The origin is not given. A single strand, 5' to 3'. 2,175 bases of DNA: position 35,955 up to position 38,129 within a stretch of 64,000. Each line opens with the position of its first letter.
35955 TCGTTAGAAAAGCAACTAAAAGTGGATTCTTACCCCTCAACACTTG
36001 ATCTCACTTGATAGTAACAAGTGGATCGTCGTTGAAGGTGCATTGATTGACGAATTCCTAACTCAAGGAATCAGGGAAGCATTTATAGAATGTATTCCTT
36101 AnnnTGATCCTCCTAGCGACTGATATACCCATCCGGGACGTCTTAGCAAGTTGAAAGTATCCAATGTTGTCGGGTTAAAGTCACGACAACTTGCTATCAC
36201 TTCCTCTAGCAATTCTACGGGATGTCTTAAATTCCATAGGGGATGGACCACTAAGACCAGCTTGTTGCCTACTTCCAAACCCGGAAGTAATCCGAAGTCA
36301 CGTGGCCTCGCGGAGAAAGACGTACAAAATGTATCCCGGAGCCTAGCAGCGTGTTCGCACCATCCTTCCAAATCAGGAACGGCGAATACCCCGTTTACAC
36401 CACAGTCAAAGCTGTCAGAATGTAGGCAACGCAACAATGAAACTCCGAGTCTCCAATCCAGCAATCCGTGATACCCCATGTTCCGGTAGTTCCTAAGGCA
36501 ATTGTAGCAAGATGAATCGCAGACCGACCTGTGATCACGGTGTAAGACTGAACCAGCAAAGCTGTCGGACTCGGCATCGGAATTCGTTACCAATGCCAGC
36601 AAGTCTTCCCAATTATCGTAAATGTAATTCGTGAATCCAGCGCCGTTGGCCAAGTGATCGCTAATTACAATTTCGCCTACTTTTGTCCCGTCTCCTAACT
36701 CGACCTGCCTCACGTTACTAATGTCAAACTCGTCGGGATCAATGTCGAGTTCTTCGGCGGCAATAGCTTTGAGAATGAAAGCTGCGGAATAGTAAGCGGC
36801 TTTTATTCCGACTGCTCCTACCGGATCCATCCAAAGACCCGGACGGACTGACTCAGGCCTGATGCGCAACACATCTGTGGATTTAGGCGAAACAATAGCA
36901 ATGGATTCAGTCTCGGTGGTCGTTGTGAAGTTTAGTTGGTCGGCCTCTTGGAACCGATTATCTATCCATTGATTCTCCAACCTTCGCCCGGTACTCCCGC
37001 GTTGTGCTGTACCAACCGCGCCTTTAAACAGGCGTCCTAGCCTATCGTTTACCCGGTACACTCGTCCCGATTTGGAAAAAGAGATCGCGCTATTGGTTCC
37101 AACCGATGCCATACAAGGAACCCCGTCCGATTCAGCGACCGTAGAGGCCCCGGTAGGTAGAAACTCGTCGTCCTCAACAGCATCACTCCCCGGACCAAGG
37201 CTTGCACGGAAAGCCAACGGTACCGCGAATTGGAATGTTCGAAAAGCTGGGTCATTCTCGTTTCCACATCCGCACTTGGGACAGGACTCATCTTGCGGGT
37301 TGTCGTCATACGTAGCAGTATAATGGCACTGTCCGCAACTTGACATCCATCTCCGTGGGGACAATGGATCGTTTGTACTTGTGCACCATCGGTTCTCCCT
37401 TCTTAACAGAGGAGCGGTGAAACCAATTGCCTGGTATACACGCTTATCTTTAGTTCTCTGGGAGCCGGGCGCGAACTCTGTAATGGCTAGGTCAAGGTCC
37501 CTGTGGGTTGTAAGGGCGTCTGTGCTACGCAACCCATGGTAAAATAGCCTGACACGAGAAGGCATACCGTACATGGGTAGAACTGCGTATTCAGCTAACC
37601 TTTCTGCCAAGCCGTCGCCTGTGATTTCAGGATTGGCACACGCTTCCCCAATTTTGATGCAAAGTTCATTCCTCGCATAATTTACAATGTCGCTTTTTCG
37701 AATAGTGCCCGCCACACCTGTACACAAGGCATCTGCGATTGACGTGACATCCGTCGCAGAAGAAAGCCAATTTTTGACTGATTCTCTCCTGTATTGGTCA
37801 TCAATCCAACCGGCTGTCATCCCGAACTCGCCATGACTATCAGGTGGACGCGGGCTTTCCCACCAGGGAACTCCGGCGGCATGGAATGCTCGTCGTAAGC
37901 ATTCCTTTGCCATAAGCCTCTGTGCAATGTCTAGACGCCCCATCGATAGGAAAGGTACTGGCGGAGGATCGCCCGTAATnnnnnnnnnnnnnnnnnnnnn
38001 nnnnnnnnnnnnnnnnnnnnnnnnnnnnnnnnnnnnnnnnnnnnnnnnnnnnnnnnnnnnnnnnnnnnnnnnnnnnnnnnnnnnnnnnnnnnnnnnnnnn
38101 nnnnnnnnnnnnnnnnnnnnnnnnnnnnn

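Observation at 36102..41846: Unusual architecture of the 1914-aa helicase: RecA1 and RecA2 separated by ~750 aa, multiple Cys clusters, DUF1998-like tail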

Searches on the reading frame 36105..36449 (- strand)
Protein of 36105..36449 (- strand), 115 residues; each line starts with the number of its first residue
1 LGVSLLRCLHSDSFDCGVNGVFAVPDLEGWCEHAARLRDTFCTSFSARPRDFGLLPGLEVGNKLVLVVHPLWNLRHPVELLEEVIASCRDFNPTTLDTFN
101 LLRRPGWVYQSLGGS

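Call 47: search_protein_families(library=pfam, proteins=[window:36105-36449:-], max_evalue=10)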
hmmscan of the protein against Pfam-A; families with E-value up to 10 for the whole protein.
window:36105-36449:- (115 aa): 0 families

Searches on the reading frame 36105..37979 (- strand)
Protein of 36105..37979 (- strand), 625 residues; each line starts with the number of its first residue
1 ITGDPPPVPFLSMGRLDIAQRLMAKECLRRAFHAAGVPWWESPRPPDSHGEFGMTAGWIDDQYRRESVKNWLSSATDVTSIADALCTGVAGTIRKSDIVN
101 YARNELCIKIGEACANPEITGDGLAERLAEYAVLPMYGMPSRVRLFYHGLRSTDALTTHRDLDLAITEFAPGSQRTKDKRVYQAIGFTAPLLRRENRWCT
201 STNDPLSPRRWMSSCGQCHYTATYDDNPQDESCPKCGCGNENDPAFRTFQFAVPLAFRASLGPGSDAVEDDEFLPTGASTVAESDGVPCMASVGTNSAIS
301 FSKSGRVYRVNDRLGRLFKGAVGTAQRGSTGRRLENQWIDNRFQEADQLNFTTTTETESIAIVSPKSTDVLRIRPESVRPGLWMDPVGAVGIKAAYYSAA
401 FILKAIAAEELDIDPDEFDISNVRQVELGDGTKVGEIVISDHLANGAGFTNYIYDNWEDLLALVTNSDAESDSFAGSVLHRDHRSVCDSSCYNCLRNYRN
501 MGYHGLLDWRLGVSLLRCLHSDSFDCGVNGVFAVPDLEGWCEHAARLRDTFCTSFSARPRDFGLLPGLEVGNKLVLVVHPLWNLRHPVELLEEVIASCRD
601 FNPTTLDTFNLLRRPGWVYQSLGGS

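Call 42: predict_structure(alignment_id=A2)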
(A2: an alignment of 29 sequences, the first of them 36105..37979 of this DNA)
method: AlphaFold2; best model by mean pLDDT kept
length: 625 residues; sequences in the alignment: 29
mean_pLDDT: 75.4   pTM: 0.69
mean pLDDT of the five models: 75.4, 73.8, 68.1, 64.0, 58.0
residues with pLDDT >= 90: 176; 70-90: 251; 50-70: 106; < 50: 92
segments of 3 or more residues with pLDDT < 50: 1-12, 40-53, 118-160, 175-180, 262-264, 266-274
pLDDT, mean of each block of 10 residues (from residue 1): 33 59 72 69 34 57 83 88 72 80 82 55 43 31 31 40 60 50 67 63 78 91 90 90 89 73 46 57 86 96 84 83 78 78 68 89 81 95 91 92 89 81 91 94 70 94 88 81 72 51 73 95 93 90 93 92 90 90 92 83 85 86 71
secondary structure, 60 per line:
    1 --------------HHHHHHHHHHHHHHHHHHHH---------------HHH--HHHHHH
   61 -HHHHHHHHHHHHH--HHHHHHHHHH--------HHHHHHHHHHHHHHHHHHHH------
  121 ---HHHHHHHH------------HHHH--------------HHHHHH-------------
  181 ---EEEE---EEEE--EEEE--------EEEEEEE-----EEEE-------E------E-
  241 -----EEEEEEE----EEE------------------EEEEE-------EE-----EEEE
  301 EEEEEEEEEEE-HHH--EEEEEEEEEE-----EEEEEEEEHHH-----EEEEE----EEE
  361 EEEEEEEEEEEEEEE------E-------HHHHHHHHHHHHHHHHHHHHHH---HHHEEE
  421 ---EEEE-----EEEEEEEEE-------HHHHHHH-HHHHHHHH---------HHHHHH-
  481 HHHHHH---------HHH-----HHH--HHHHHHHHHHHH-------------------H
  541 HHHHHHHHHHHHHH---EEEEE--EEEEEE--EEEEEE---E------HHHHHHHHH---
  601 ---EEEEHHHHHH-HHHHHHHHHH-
elements in order: H15-34 H55-60 H62-74 H77-86 H95-114 H124-131 H144-147 H162-167 E184-187 E191-194 E197-200 E209-215 E221-224 E246-252 E257-259 E278-282 E297-311 E318-327 E333-340 E349-353 E358-375 H390-411 E418-420 E424-427 E433-441 H449-455 H457-464 H474-479 H481-486 H509-520 H540-554 E558-562 E565-570 E573-578 H589-597 E604-607 H608-613 H615-624

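Call 46: fold_search(model_id=the predicted structure, library=pdb)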
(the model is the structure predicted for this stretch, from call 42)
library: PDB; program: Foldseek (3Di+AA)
matches with E <= 10: 582; with E <= 0.001: 2
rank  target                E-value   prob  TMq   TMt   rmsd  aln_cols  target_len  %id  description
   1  6znp_A                8.7e-06  1.00  0.16  0.14  18.5       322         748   10  Crystal Structure of DUF1998 helicase MrfA bound to DNA (released 2020-11-25)
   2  7s9v_B                4.0e-04  0.85  0.14  0.17  21.0       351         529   12  DrmAB:ADP (released 2022-06-15)
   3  1ie0                  2.8e-03  0.93  0.12  0.34   7.4       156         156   17  CRYSTAL STRUCTURE OF LUXS (released 2001-10-03)
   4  9feu_A                6.2e-03  0.10  0.07  0.10  21.0       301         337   11  Cryo-EM structure of the beta3 homomeric GABA(A) receptor in complex with HSM in the long-lived symmetric desensitised (released 2025-06-04)
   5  6x3s_A                6.9e-03  0.10  0.07  0.10  20.7       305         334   11  Human GABAA receptor alpha1-beta2-gamma2 subtype in complex with bicuculline methbromide (released 2020-09-09)
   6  7qnb_B                8.6e-03  0.08  0.07  0.11  22.2       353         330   11  Cryo-EM structure of human full-length beta3gamma2 GABA(A)R in complex with GABA and nanobody Nb25 (released 2022-04-13)
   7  9fgh_B                1.3e-02  0.08  0.08  0.12  22.5       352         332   13  Cryo-EM structure of the full-length alpha1beta3gamma2 GABA(A) receptor in large MSP2N2 nanodisc in complex with GABA  (released 2025-06-04)
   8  6znp_B                1.5e-02  0.41  0.11  0.10  14.1       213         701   10  Crystal Structure of DUF1998 helicase MrfA bound to DNA (released 2020-11-25)
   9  9fap_B                1.7e-02  0.08  0.08  0.10  20.8       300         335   10  CryoEM structure of human full-length alpha1beta3gamma2 GABA(A)R in complex with GARLH4, the TMD of Neuroligin2 and Me (released 2025-07-02)
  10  6w1j_A                1.7e-02  0.06  0.08  0.10  26.3       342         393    9  Cryo-EM structure of 5HT3A receptor in presence of Alosetron (released 2021-01-13)
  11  6znq_B                1.8e-02  0.75  0.12  0.10  17.6       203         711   11  Crystal Structure of DUF1998 helicase MrfA bound to DNA and AMPPNP (released 2020-11-25)
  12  9ctp_A                2.0e-02  0.08  0.07  0.11  20.4       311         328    9  Native human GABAA receptor of beta2-alpha1-beta2-alpha3-gamma2 assembly (released 2025-01-22)
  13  7qn9_B                2.3e-02  0.06  0.07  0.10  21.1       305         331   11  Cryo-EM structure of human full-length extrasynaptic alpha4beta3delta GABA(A)R in complex with GABA, histamine and nan (released 2022-04-13)
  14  7pbd_B                2.5e-02  0.08  0.08  0.12  23.2       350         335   11  a1b3 GABA-A receptor + GABA (released 2022-02-09)
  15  6hug_B                2.8e-02  0.05  0.07  0.11  22.1       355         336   13  CryoEM structure of human full-length alpha1beta3gamma2L GABA(A)R in complex with picrotoxin and megabody Mb38. (released 2019-01-02)
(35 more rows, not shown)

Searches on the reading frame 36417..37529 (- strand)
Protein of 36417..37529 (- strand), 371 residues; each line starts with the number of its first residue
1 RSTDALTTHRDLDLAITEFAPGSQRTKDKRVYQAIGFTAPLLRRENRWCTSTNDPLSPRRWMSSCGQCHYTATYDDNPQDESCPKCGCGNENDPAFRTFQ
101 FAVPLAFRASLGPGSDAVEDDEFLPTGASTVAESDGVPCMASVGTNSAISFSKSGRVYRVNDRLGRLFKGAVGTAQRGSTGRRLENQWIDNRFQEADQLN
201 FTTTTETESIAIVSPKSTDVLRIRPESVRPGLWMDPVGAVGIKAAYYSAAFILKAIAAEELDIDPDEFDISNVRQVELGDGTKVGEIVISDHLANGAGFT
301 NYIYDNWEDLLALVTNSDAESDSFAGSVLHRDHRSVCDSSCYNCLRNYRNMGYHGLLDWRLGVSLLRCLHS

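Call 47: search_protein_families(library=pfam, proteins=[window:36417-37529:-], max_evalue=10)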
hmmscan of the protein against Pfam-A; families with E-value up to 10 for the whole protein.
window:36417-37529:- (371 aa): 2 families
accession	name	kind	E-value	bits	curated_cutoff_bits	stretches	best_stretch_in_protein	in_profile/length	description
PF09369.15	MZB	-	0.00075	20.6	24.2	1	252-345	4-80/80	MrfA Zn-binding domain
PF01155.25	HypA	-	0.68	10.4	28.9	1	62-89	70-95/112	Hydrogenase/urease nickel incorporation, metallochaperone, hypA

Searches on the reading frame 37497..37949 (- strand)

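Call 47: search_protein_families(library=pfam, proteins=[window:37497-37949:-], max_evalue=10)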
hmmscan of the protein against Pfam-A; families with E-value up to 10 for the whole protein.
window:37497-37949:- (151 aa): 1 family
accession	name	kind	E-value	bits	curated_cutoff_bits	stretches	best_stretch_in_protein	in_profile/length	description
PF05358.17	DicB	-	0.14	12.3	27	1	90-133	7-50/62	DicB protein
